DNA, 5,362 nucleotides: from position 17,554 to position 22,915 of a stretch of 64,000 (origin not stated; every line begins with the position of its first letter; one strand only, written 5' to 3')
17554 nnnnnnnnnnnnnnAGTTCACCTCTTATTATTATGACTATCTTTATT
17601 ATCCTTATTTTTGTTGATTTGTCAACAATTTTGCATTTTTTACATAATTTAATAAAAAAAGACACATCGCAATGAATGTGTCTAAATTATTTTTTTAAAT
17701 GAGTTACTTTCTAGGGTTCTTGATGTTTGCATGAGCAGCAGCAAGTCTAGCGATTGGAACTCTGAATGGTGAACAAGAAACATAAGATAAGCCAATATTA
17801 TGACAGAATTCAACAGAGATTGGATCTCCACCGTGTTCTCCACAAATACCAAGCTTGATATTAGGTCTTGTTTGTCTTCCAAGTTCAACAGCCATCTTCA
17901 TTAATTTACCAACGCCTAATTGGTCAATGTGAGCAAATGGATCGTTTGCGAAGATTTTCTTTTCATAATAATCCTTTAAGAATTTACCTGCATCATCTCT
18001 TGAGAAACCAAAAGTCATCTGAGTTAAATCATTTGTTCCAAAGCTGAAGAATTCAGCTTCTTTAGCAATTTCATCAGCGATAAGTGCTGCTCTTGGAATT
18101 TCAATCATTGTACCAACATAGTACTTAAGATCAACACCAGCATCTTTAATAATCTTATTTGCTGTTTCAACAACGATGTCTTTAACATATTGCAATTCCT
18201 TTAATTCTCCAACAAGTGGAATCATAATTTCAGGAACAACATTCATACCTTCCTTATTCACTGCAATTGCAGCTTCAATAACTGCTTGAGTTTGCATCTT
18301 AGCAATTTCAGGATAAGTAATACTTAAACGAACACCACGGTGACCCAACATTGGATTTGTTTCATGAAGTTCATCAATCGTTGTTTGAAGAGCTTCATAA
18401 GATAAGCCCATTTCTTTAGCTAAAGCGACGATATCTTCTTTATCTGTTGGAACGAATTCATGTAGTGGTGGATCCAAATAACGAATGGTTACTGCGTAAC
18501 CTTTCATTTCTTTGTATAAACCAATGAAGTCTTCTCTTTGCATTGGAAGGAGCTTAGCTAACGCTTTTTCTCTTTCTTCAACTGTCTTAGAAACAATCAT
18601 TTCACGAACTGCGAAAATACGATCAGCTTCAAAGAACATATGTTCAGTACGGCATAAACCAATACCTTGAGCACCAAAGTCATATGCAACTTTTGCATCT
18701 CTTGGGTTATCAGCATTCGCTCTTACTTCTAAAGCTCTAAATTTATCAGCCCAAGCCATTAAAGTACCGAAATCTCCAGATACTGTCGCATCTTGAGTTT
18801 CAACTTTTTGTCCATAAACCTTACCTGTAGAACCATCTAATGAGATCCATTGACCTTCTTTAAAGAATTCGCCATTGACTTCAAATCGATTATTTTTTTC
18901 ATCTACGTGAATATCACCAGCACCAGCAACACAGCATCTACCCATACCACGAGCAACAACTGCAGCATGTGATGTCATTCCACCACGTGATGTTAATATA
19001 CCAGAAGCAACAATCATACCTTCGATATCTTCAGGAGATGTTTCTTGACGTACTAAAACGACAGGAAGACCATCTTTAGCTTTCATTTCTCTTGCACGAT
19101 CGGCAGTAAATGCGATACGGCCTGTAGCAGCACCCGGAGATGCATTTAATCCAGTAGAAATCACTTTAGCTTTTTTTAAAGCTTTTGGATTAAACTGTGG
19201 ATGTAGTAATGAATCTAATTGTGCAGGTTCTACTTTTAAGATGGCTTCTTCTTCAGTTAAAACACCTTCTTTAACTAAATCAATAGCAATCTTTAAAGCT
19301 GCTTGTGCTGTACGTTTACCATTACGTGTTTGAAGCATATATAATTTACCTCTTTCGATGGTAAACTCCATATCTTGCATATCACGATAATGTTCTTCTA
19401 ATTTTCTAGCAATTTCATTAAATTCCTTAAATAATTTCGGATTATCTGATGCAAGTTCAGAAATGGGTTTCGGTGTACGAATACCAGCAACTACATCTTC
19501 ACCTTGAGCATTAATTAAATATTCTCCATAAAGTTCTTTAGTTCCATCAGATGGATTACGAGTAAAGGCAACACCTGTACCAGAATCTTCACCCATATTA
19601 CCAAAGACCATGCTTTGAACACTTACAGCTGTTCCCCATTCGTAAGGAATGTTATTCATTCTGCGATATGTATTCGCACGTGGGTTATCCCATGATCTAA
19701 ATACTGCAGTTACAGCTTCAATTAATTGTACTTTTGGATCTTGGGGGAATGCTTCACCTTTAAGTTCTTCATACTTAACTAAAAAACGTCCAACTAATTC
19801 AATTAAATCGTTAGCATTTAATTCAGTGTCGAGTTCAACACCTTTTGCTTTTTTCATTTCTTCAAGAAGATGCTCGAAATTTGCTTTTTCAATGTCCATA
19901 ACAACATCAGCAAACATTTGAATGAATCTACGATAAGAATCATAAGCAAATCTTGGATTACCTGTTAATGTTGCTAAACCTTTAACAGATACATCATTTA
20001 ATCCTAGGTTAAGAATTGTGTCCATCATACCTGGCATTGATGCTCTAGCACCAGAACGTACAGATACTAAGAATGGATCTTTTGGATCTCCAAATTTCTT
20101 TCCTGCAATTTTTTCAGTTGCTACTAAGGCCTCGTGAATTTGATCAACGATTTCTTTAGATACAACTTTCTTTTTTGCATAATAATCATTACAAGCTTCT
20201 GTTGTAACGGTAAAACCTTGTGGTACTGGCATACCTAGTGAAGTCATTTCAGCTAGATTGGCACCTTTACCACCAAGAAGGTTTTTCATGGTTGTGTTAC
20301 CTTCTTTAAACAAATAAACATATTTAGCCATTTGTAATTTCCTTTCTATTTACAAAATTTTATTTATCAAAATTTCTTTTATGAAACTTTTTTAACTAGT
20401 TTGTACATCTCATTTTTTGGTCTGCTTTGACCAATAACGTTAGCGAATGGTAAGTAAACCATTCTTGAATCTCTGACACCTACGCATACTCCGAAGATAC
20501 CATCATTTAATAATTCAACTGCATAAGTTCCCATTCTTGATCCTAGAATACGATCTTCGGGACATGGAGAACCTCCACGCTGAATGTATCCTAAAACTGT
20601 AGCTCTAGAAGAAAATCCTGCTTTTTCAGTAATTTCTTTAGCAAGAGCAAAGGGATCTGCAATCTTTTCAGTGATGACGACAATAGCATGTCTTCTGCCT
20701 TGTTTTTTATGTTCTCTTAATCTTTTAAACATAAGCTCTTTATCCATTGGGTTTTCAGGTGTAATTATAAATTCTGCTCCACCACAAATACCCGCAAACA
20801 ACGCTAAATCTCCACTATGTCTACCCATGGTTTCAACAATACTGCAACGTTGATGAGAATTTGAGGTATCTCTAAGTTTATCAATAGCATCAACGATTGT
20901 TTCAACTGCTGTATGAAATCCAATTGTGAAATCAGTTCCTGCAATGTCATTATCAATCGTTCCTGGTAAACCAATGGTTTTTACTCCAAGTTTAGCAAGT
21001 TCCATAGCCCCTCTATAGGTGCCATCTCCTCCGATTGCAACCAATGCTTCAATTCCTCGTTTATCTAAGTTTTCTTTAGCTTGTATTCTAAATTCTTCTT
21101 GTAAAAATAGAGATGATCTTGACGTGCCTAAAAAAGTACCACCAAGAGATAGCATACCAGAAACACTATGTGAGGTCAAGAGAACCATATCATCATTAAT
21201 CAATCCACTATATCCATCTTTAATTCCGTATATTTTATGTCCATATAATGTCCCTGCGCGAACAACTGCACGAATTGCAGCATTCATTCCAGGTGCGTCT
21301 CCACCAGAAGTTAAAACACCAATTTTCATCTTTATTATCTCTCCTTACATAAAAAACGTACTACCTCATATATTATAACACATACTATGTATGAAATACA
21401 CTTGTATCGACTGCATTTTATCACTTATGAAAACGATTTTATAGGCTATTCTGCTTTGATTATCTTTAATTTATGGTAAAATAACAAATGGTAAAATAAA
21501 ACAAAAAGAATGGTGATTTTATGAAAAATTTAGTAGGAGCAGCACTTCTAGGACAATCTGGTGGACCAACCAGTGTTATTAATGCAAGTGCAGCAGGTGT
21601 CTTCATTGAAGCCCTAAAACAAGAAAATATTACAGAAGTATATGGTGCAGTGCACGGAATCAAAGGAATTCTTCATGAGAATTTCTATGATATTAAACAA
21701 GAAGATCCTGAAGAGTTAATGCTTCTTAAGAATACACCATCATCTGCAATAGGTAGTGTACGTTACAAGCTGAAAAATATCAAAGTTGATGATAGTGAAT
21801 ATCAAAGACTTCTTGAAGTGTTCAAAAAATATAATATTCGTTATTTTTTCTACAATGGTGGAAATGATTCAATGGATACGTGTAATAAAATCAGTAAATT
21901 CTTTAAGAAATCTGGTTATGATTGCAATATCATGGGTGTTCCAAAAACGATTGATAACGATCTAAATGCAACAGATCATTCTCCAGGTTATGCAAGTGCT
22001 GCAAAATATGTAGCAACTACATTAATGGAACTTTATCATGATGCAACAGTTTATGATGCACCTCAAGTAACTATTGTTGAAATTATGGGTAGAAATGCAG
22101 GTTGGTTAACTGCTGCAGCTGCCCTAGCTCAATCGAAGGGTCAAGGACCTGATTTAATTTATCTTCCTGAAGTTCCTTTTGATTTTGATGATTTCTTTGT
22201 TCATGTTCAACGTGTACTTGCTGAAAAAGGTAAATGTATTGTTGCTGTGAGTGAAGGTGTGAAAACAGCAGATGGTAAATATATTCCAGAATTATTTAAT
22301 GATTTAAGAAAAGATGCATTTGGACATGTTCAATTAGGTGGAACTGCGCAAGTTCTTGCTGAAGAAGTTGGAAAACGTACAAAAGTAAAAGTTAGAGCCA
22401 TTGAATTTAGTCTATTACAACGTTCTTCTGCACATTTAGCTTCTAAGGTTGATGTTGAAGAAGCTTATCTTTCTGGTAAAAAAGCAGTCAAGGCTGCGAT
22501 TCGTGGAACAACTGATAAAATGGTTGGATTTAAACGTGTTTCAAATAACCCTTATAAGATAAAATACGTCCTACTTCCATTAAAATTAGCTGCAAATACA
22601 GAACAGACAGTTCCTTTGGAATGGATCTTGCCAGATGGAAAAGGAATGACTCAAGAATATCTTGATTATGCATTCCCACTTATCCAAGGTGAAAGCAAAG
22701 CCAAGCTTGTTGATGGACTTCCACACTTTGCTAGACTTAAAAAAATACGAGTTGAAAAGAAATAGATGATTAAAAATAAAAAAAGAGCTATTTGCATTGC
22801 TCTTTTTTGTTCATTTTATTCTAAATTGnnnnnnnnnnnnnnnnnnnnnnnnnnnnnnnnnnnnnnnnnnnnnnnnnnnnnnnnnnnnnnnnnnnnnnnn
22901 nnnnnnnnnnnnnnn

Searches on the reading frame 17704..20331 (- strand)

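Call 65: search_protein_families(library=pfam, proteins=[window:17704-20331:-], max_evalue=0.00001)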
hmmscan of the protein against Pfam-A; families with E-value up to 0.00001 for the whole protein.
window:17704-20331:- (875 aa): 3 families
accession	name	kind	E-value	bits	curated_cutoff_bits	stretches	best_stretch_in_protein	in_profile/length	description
PF02896.24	PEP-utilizers_C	-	1.3e-79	267.9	22.8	1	519-869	5-292/293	PEP-utilising enzyme, PEP-binding domain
PF01326.24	PPDK_N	-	1.4e-57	195.9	27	2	17-290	2-220/328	Pyruvate phosphate dikinase, AMP/ATP-binding domain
PF00391.29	PEP-utilizers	-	6.8e-23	80.5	23.1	1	423-503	4-72/72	PEP-utilising enzyme, mobile domain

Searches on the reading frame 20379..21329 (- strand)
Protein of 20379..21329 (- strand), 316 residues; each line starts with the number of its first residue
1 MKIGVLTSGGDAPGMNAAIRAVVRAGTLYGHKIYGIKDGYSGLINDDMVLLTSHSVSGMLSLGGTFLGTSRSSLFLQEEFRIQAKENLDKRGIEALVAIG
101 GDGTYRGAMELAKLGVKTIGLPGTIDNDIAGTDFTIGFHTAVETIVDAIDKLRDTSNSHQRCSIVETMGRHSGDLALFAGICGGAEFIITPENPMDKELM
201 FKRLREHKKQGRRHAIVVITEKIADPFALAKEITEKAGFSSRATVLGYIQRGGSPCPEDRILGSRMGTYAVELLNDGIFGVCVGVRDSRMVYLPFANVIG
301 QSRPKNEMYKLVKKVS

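Call 65: search_protein_families(library=pfam, proteins=[window:20379-21329:-], max_evalue=0.00001)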
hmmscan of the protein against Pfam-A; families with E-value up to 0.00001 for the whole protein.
window:20379-21329:- (316 aa): 1 family
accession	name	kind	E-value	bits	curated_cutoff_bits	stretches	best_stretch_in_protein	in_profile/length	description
PF00365.25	PFK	-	4.6e-106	354.7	30.9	1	2-274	1-277/277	Phosphofructokinase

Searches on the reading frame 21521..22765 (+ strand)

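Call 65: search_protein_families(library=pfam, proteins=[window:21521-22765:+], max_evalue=0.00001)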
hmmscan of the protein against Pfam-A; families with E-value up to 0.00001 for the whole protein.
window:21521-22765:+ (414 aa): 1 family
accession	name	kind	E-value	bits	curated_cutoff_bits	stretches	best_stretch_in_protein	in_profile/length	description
PF00365.25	PFK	-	6.7e-59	200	30.9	1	11-291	5-273/277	Phosphofructokinase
